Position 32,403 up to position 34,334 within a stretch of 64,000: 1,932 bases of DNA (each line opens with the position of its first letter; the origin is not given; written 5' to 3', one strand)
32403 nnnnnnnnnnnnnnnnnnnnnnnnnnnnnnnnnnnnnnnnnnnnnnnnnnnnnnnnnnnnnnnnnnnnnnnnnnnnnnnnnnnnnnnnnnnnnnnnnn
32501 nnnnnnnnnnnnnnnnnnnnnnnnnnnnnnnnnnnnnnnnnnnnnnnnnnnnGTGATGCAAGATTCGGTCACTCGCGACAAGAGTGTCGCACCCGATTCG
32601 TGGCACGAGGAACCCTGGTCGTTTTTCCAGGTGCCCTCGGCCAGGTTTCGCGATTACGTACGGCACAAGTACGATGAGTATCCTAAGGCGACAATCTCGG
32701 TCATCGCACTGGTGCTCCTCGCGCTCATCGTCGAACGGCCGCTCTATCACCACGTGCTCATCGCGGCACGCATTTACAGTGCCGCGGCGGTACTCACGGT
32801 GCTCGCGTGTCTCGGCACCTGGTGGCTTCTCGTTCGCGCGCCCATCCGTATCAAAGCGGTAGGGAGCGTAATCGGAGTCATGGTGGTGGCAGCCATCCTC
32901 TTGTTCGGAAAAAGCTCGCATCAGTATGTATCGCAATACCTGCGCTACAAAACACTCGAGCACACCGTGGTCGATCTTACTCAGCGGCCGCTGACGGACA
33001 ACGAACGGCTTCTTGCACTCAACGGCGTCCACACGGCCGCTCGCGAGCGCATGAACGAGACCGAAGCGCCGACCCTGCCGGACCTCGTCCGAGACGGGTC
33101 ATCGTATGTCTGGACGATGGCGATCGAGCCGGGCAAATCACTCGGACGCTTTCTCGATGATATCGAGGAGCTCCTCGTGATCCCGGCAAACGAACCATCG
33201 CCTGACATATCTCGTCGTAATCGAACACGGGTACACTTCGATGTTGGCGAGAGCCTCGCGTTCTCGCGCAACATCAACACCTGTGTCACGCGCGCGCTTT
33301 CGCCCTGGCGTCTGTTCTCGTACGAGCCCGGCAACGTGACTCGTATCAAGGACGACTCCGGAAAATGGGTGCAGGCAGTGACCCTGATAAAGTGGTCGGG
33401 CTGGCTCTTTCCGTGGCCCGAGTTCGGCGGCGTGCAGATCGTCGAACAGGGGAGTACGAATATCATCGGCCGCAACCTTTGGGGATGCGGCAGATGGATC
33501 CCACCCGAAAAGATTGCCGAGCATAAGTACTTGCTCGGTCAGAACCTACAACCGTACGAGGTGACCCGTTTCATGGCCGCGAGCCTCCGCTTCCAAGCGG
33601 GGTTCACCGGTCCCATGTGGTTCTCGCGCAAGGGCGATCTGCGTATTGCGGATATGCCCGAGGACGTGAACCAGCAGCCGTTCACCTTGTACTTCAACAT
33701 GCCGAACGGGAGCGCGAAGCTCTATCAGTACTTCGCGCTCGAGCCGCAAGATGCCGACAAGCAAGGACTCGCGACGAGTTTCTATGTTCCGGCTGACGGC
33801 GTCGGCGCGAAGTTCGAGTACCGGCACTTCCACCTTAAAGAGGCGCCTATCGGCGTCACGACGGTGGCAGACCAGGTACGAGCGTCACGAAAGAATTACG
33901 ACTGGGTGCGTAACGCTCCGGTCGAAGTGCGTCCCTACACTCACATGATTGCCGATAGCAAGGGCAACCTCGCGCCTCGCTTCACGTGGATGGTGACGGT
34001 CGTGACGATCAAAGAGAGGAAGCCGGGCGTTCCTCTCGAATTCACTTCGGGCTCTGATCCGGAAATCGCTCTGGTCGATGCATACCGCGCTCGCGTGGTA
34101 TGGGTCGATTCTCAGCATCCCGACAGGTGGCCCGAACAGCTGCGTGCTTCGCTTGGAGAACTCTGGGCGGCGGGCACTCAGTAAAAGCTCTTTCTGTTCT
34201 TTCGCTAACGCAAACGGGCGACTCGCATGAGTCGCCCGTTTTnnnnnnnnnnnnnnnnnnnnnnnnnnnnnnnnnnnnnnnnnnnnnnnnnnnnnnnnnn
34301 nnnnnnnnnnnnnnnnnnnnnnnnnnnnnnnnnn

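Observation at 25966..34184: Six-gene, tightly coupled operon of unknown function: coiled-coil protein, hypothetical, classic AAA+ ATPase, hypothetical, two membrane proteins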

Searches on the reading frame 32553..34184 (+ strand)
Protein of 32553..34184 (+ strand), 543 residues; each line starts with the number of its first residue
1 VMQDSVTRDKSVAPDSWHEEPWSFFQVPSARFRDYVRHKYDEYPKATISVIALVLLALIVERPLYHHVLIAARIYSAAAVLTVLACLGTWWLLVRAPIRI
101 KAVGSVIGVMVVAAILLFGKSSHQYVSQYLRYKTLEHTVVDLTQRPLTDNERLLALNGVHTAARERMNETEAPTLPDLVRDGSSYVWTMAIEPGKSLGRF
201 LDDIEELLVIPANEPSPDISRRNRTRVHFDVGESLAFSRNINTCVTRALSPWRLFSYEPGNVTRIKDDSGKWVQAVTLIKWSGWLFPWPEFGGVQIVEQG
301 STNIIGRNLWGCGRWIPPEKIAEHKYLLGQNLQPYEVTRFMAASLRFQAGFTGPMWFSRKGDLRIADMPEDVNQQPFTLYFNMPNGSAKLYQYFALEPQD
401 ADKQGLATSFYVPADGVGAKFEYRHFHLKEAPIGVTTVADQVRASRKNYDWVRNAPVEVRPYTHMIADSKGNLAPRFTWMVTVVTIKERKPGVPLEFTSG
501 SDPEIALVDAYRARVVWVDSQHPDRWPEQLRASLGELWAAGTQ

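Call 3: search_protein_families(library=pfam, proteins=[window:32553-34184:+], max_evalue=1)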
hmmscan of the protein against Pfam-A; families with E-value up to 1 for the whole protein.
window:32553-34184:+ (543 aa): 4 families
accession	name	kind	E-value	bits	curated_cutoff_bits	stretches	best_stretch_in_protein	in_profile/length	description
PF15981.10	EAV_GP5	-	0.044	14.6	27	1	110-150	4-44/80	Envelope glycoprotein GP 5 of equine arteritis virus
PF03116.20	NQR2_RnfD_RnfE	-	0.06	13.2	27.7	1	61-121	155-212/296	NQR2, RnfD, RnfE family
PF12704.14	MacB_PCD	-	0.17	12.6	27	1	103-150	6-57/207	MacB-like periplasmic core domain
PF24874.1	Piezo_THU9_anchor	-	0.22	11.3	28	1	39-133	39-132/238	Piezo, THU9 and anchor domain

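Call 4: search_protein_families(library=padloc, proteins=[window:32553-34184:+], max_evalue=1)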
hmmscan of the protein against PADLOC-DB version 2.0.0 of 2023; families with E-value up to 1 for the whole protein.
window:32553-34184:+ (543 aa): 0 families

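Call 5: search_protein_families(library=ncbifam, proteins=[window:32553-34184:+], max_evalue=1)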
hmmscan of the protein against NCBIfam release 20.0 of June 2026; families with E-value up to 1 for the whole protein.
window:32553-34184:+ (543 aa): 0 families

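Call 28: search_solved_structures(query=A4, max_evalue=10)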
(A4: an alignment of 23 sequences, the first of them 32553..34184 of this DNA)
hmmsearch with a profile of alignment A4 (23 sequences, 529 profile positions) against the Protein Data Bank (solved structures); distinct sequences matched with E-value up to 10: 0.

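Call 31: search_protein_families(library=pfam, alignment_id=A4, max_evalue=0.1)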
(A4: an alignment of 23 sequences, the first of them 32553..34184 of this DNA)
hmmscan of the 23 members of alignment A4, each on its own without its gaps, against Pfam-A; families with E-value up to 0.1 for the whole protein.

A. member 1, window:32553-34184:+ (543 aa): 2 families
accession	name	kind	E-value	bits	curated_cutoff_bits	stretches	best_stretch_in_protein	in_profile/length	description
PF15981.10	EAV_GP5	-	0.044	14.6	27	1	110-150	4-44/80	Envelope glycoprotein GP 5 of equine arteritis virus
PF03116.20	NQR2_RnfD_RnfE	-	0.06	13.2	27.7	1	61-121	155-212/296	NQR2, RnfD, RnfE family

B. families by the number of members that match (of 23 scanned): 14 families
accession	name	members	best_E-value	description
PF02322.20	Cyt_bd_oxida_II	2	0.00078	Cytochrome bd terminal oxidase subunit II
PF13858.11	DUF4199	1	0.00034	Protein of unknown function (DUF4199)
PF13796.11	Sensor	1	0.0051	Putative sensor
PF10983.13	DUF2793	1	0.0052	Protein of unknown function (DUF2793)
PF13567.11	DUF4131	1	0.0052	Domain of unknown function (DUF4131)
PF18179.6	SUa-2TM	1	0.013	SMODS- and Ubiquitin system-associated 2TM effector domain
PF22285.2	DUF6962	1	0.041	Family of unknown function (DUF6962)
PF15981.10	EAV_GP5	1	0.044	Envelope glycoprotein GP 5 of equine arteritis virus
PF22417.1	Hmr1_E-cad-like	1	0.055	Cadherin-related hmr-1 E-cadherin-like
PF20990.2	DUF2207_C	1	0.056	Predicted membrane protein (DUF2207) C-terminal domain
PF03116.20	NQR2_RnfD_RnfE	1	0.06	NQR2, RnfD, RnfE family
PF13129.11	DUF3953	1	0.061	Protein of unknown function (DUF3953)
PF12725.13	DUF3810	1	0.063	Protein of unknown function (DUF3810)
PF20176.3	DUF6541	1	0.083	Family of unknown function (DUF6541)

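Call 39: find_homologous_proteins(query=window:32553-34184:+)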
Query window:32553-34184:+ (543 aa): 47 proteins with E <= 0.001 among 8000 candidates.
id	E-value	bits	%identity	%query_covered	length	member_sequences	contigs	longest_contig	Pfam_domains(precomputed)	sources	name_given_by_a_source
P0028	8.2e-287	970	100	76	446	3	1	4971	-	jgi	jgi:hypothetical protein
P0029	1.5e-222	758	62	98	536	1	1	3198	-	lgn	-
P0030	1.3e-209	715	57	99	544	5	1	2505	-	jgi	jgi:hypothetical protein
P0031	1.3e-205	702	56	100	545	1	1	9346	-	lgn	-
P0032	1.8e-193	662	57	93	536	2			-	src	-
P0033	3.0e-184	631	53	97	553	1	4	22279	-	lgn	-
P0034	6.1e-181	620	54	97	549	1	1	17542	-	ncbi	-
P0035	3.7e-174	598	50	99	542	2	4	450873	-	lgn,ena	-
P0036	1.7e-168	579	50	98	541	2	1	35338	-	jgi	jgi:hypothetical protein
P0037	1.8e-166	573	48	99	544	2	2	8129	-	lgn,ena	-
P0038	3.0e-166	572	50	98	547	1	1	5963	-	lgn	-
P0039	8.1e-159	547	46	99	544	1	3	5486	-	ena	-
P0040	2.9e-155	536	47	98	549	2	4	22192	-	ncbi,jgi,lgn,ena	-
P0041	3.7e-154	532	46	98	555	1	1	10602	-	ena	-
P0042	8.7e-153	528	48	97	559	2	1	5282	-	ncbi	-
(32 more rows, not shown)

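Call 55: predict_structure(alignment_id=A6)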
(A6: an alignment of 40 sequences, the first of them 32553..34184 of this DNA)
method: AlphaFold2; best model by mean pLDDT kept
length: 543 residues; sequences in the alignment: 40
mean_pLDDT: 91.1   pTM: 0.87
mean pLDDT of the five models: 91.1, 90.6, 90.3, 89.3, 88.6
residues with pLDDT >= 90: 410; 70-90: 100; 50-70: 24; < 50: 9
segments of 3 or more residues with pLDDT < 50: 1-4, 8-10
pLDDT, mean of each block of 10 residues (from residue 1): 48 57 69 91 95 94 94 89 88 89 89 88 95 96 97 89 90 95 95 95 96 88 93 94 96 95 97 98 95 97 90 97 97 97 97 93 87 83 96 96 95 97 96 95 95 91 97 97 86 72 90 96 96 96 54
secondary structure, 60 per line:
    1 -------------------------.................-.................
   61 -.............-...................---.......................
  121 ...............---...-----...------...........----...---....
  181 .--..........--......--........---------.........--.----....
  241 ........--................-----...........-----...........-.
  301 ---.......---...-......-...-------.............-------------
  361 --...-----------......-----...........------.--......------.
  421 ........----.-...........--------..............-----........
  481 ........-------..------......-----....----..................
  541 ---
elements in order: H26-42 H44-60 H62-74 H76-94 H98-135 E139-141 E147-149 H156-166 E171-173 E177-181 E184-193 H196-201 E204-211 E224-229 H241-248 H251-256 E257-266 E272-282 E288-298 H304-310 E314-316 H318-323 H335-347 E363-365 E377-382 E388-398 E408-413 E420-424 H425-428 H435-445 E454-467 E473-488 E504-509 E515-518 H523-540

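Call 58: search_dna_similar(query=window:32553-34184:+, collection=plasmids, mode=protein, max_evalue=0.001)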
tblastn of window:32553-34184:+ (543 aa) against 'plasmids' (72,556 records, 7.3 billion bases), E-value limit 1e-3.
Records with a match: 2; places in all: 2; records where one place covers at least 80% of the query: 0.
Best place of each record, by identity: <60% 2.
By first word of the organism name: Natribaculum 1; Halocatena 1.
By predicted mobility (MOB-suite, as given by PLSDB): non-mobilizable 2.
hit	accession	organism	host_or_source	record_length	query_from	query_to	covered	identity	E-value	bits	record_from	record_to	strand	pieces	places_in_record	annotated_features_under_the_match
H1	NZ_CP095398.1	Natribaculum luteum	cell culture,brine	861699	177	398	41%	24.1%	3e-4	51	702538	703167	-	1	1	poly-gamma-glutamate biosynthesis protein PgsC/CapC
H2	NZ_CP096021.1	Halocatena salina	cell culture,sediment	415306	289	461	32%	27.2%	6e-4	50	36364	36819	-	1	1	ABC transporter permease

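Call 59: search_dna_similar(query=window:32553-34184:+, collection=phages, mode=protein, max_evalue=0.001)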
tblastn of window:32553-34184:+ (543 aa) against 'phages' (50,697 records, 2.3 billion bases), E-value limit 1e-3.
No match.

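Call 60: get_annotated_region(hit=H1, flank=9000)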
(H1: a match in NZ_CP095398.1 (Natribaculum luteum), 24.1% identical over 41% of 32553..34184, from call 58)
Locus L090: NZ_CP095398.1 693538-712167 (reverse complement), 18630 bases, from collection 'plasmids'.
description: Natribaculum luteum strain IBRC-M 10912 plasmid unnamed1, complete sequence
organism: Natribaculum luteum (NCBI taxid 1586232)
taxonomy: Archaea; Euryarchaeota; Halobacteria; Halobacteriales; Natrialbaceae; Natribaculum; Natribaculum luteum
host: -; source: cell culture,brine; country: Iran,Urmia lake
typing (MOB-suite, as given by PLSDB): non-mobilizable
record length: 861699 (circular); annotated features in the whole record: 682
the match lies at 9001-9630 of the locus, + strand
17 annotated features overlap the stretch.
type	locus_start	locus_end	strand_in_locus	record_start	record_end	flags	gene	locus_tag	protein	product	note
CDS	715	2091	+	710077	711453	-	-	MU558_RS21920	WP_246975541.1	hypothetical protein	-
CDS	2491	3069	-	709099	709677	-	-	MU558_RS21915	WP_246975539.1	glycosyltransferase family 4 protein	-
CDS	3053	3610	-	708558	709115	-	-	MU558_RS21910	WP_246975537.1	glycosyltransferase family 4 protein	-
CDS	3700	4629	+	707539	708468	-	-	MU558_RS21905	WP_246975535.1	lysylphosphatidylglycerol synthase transmembrane domain-containing protein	-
CDS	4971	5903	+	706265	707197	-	-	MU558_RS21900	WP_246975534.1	NAD-dependent epimerase/dehydratase family protein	-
CDS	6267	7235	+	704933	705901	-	-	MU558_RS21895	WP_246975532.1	NDP-sugar synthase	-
CDS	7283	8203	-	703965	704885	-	-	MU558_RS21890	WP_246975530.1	NAD-dependent epimerase/dehydratase family protein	-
CDS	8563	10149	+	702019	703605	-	-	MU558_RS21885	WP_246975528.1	poly-gamma-glutamate biosynthesis protein PgsC/CapC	-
CDS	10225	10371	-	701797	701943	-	-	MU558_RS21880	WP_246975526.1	hypothetical protein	-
CDS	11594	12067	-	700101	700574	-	-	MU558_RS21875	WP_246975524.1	DUF3592 domain-containing protein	-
CDS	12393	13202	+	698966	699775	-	-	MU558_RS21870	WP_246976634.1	hypothetical protein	-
CDS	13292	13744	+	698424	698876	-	-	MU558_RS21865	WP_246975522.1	helix-turn-helix domain-containing protein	-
CDS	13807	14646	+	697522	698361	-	-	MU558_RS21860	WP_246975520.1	hypothetical protein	-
CDS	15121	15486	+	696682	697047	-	-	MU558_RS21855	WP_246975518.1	hypothetical protein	-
CDS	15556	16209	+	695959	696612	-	-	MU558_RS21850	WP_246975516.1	transposase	GO:0006313 - DNA transposition [Evidence IEA]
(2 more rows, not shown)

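Call 62: search_protein_families(library=pfam, proteins=[L090:8563-10146:+], max_evalue=0.01)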
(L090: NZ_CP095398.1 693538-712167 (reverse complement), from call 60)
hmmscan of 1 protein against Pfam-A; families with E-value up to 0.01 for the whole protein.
L090:8563-10146:+ (528 aa): 1 family
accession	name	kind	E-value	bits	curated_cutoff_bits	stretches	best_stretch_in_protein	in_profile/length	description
PF09991.14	DUF2232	-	0.0054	16.4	27.8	1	23-110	40-126/290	Predicted membrane protein (DUF2232)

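Call 82: search_protein_representatives(alignment_id=A6)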
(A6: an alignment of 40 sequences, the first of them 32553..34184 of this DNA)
Query: 40 sequences, 541 profile positions. Proteins with E-value up to 0.001 (for the whole library): 329; up to 1e-10: 191; up to 1e-30: 125. The best 150 are listed.
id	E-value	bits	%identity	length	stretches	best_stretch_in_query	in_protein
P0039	4.7e-224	761.3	-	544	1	1-540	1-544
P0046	1.7e-222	756.2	-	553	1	7-539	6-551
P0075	6.6e-208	708.0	-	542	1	9-538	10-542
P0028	1.5e-206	703.6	-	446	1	115-527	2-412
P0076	1.5e-206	703.5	-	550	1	14-539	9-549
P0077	9.6e-206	700.9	-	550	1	9-540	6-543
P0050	4.2e-205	698.7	-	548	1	10-540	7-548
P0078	2.0e-195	666.8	-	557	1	10-540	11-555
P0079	9.0e-190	648.1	-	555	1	9-538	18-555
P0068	6.1e-184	628.9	-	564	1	25-540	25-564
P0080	8.4e-184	628.4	-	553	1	32-540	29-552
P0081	1.1e-182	624.8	-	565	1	29-540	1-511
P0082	4.3e-182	622.8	-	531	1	11-536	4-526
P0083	7.0e-182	622.1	-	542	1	8-539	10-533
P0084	1.4e-181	621.1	-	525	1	21-535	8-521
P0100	3.6e-166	570.2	-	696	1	7-538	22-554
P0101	3.9e-165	566.8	-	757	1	10-538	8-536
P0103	2.2e-161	554.4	-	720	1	11-539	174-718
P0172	8.6e-58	212.6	-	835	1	48-537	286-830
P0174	9.7e-57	209.1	-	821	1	5-538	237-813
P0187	5.6e-40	153.8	-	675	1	26-491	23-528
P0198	2.7e-27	111.9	-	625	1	23-432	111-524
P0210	1.0e-20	90.2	-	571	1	32-463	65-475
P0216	5.6e-18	81.2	-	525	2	309-464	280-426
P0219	8.7e-17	77.2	-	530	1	43-405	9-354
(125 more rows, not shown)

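Call 83: search_protein_families(library=pfam, proteins=[P0100, P0101, P0103, P0172, P0174, P0187, P0198, P0210, P0216, P0219], max_evalue=0.01)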
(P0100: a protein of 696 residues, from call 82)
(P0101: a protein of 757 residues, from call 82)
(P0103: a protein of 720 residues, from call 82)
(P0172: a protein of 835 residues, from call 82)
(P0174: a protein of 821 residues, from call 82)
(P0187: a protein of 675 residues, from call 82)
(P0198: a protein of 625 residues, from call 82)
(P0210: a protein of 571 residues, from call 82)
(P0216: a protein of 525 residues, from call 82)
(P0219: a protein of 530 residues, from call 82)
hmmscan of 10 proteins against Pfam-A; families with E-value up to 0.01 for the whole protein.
P0100 (696 aa): 0 families

P0101 (757 aa): 0 families

P0103 (720 aa): 0 families

P0172 (835 aa): 0 families

P0174 (821 aa): 0 families

P0187 (675 aa): 0 families

P0198 (625 aa): 1 family
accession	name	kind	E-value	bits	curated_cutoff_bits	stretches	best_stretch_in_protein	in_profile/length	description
PF08019.17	EptA_B_N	-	0.0023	18.3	22.3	1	129-192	66-128/152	Phosphoethanolamine transferase EptA/EptB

P0210 (571 aa): 0 families

P0216 (525 aa): 0 families

P0219 (530 aa): 1 family
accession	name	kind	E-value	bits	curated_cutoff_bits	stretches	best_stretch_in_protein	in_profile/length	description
PF03413.25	PepSY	-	0.0029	18.3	24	0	408-442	27-56/60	Peptidase propeptide and YPEB domain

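Call 95: fold_search(model_id=the predicted structure, library=pdb)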
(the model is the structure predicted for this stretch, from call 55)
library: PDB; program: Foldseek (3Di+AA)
matches with E <= 10: 853; with E <= 0.001: 1
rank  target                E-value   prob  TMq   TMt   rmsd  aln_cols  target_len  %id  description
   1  5coz                  3.2e-04  0.77  0.16  0.23  17.6       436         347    9  Crystal structure of an uncharacterized protein (EUBREC_2869) from Eubacterium rectale ATCC 33656 at 1.45 A resolution (released 2015-08-05)
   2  6num                  3.6e-03  0.38  0.17  0.17  14.7       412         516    8  The structure of GH32 from Bifidobacteium adolescentis (released 2020-02-05)
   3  6pwq_B                4.0e-03  0.30  0.19  0.22  16.6       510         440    9  Crystal structure of Levansucrase from Bacillus subtilis mutant S164A at 2.6 A (released 2020-07-22)
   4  6g82                  5.7e-03  0.18  0.13  0.18  16.4       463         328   10  Serum paraoxonase-1 by directed evolution with the L69S/H115W/F222S mutations (released 2019-03-20)
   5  9r0q                  7.5e-03  0.10  0.12  0.15  18.2       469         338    8  Paraoxonase-1 in complex with terbium(III) and 2-hydroxyquinoline (released 2025-08-06)
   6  6gmu                  8.4e-03  0.08  0.10  0.14  18.8       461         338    8  Serum paraoxonase-1 by directed evolution with the L69G/H134R/F222S/T332S mutations (released 2019-04-17)
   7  3srg                  1.1e-02  0.25  0.16  0.22  14.1       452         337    9  Serum paraoxonase-1 by directed evolution at pH 6.5 in complex with 2-hydroxyquinoline (released 2012-03-21)
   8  7ypb_D                1.1e-02  0.08  0.10  0.06  25.9       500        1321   12  Cryo-EM structure of Escherichia coli release complex of transcription termination (TTC-release) (released 2022-11-16)
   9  3kii_B                1.2e-02  0.15  0.14  0.13  17.7       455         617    8  AGAO 5-phenoxy-2,3-pentadienylamine complex (released 2010-10-27)
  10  7wb4_E                1.5e-02  0.08  0.10  0.06  21.3       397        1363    9  Cryo-EM structure of the NR subunit from X. laevis NPC (released 2022-03-02)
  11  7tdz_A                2.9e-02  0.06  0.11  0.07  22.9       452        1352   10  Cryo-EM model of protomer of the cytoplasmic ring of the nuclear pore complex from Xenopus laevis (released 2022-06-22)
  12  3wa2                  3.4e-02  0.12  0.15  0.14  17.7       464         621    8  High resolution crystal structure of copper amine oxidase from arthrobacter globiformis (released 2013-09-11)
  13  5mt2                  3.6e-02  0.23  0.19  0.26  14.9       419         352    8  Glycoside hydrolase BT_0996 (released 2017-03-22)
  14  3loy_A                3.6e-02  0.06  0.12  0.11  19.0       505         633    8  Crystal structure of a Copper-containing benzylamine oxidase from Hansenula Polymorpha (released 2010-03-16)
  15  5uzw_D                3.9e-02  0.06  0.11  0.10  19.1       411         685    8  PCY1 G696Insertion Variant in Complex with Follower Peptide and the Covalent Inhibitor ZPP (released 2017-05-31)
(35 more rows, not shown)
